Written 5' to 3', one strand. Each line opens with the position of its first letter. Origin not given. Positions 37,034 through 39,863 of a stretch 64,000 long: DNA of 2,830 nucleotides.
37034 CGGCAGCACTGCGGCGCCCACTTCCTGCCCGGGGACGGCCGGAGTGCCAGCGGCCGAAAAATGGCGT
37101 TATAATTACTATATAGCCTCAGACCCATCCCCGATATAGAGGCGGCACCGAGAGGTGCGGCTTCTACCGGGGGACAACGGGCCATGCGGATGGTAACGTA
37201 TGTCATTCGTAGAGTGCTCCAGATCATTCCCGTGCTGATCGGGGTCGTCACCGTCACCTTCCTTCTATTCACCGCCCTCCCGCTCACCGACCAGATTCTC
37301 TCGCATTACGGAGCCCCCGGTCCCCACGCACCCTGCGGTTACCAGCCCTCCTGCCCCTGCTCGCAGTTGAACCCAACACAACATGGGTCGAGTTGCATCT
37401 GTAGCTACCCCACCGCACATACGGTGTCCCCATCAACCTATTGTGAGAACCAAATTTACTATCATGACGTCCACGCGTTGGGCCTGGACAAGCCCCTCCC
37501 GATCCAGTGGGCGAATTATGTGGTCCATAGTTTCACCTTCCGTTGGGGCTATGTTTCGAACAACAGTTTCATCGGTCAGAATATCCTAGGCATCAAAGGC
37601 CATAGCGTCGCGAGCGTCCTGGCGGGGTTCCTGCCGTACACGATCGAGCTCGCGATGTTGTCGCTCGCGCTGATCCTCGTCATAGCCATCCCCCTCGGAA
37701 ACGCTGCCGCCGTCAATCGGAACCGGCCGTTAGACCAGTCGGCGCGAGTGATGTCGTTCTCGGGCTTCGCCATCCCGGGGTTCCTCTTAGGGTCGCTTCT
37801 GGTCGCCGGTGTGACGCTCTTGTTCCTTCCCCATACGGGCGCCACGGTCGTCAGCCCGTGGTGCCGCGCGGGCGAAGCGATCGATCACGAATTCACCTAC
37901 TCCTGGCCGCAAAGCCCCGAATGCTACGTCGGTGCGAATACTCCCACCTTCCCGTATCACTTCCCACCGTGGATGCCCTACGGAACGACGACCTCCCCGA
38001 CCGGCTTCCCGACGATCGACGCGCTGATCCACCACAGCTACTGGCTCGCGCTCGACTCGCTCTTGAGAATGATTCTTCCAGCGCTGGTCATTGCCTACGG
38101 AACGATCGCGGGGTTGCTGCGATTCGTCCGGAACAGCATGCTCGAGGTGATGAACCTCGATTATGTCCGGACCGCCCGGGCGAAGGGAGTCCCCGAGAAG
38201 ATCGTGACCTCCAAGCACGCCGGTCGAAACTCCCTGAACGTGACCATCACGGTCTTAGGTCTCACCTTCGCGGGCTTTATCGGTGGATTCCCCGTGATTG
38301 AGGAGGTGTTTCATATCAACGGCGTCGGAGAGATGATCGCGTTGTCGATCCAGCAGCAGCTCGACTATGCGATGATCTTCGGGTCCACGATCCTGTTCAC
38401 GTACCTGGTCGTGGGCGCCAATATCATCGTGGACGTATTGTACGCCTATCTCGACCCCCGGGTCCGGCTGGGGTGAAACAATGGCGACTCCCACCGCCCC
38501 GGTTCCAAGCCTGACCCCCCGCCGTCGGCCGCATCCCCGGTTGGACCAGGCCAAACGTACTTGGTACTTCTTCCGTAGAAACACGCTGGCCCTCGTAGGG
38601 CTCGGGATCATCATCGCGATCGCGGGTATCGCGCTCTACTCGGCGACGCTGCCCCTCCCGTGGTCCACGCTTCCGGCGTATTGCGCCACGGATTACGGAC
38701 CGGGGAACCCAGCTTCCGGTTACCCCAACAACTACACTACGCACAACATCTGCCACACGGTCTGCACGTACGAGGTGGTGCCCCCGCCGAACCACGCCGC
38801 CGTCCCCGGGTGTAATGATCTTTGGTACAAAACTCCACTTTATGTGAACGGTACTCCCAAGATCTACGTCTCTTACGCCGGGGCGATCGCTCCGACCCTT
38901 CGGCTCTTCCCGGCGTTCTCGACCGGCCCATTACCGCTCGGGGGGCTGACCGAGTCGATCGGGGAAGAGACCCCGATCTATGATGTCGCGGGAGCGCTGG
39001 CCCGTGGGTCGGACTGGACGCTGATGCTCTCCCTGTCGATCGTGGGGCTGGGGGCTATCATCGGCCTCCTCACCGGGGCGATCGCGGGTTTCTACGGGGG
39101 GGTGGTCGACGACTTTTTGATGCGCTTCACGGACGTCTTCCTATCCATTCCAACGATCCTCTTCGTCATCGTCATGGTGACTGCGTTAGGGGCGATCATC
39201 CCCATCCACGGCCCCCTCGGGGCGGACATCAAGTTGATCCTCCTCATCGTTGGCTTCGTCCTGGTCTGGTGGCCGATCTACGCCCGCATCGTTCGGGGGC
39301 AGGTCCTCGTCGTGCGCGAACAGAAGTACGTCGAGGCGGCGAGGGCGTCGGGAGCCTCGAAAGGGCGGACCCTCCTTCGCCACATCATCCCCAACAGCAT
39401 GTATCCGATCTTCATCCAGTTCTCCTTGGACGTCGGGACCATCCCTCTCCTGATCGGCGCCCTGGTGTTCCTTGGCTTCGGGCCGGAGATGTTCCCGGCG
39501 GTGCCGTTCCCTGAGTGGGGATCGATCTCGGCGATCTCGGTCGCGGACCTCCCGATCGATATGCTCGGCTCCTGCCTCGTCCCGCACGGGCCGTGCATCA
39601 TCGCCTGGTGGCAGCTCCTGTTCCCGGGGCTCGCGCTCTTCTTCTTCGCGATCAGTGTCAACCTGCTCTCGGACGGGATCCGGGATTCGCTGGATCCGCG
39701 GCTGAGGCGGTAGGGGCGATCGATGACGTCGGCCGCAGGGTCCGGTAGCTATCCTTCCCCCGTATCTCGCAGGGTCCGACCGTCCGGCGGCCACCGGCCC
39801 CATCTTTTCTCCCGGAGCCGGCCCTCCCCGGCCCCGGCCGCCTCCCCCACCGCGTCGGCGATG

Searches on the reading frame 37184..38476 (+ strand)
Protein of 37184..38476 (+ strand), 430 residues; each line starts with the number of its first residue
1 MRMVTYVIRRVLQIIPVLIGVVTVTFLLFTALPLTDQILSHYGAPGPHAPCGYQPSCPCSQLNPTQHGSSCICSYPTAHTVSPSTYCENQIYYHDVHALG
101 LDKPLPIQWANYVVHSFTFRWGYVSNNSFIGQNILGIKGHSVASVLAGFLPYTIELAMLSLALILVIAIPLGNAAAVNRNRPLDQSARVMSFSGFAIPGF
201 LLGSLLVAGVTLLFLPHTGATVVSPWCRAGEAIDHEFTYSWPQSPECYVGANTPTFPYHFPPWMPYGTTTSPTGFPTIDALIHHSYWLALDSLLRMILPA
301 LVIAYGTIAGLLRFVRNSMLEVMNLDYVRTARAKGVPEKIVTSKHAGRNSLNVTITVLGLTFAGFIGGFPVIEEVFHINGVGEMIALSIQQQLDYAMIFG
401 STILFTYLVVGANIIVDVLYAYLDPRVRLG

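Call 20: search_protein_families(library=pfam, proteins=[window:37184-38476:+])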
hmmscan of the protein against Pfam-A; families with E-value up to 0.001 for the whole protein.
window:37184-38476:+ (430 aa): 2 families
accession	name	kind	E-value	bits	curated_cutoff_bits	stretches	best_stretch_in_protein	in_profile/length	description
PF00528.27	BPD_transp_1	-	1.4e-31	110.1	26.4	1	168-428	1-183/184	Binding-protein-dependent transport system inner membrane component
PF19300.4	BPD_transp_1_N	-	3.8e-06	27.5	23.8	0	3-34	1-32/114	Binding-prot-dependent transport system membrane comp, N-term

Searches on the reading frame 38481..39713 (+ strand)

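Call 20: search_protein_families(library=pfam, proteins=[window:38481-39713:+])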
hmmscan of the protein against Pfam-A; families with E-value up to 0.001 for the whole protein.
window:38481-39713:+ (410 aa): 2 families
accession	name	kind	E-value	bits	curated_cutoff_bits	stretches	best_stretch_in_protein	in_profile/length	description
PF00528.27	BPD_transp_1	-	1.3e-26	93.9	26.4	1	195-410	1-184/184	Binding-protein-dependent transport system inner membrane component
PF12911.12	OppC_N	-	1.4e-05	25.3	23.9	1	25-54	4-33/53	N-terminal TM domain of oligopeptide transport permease C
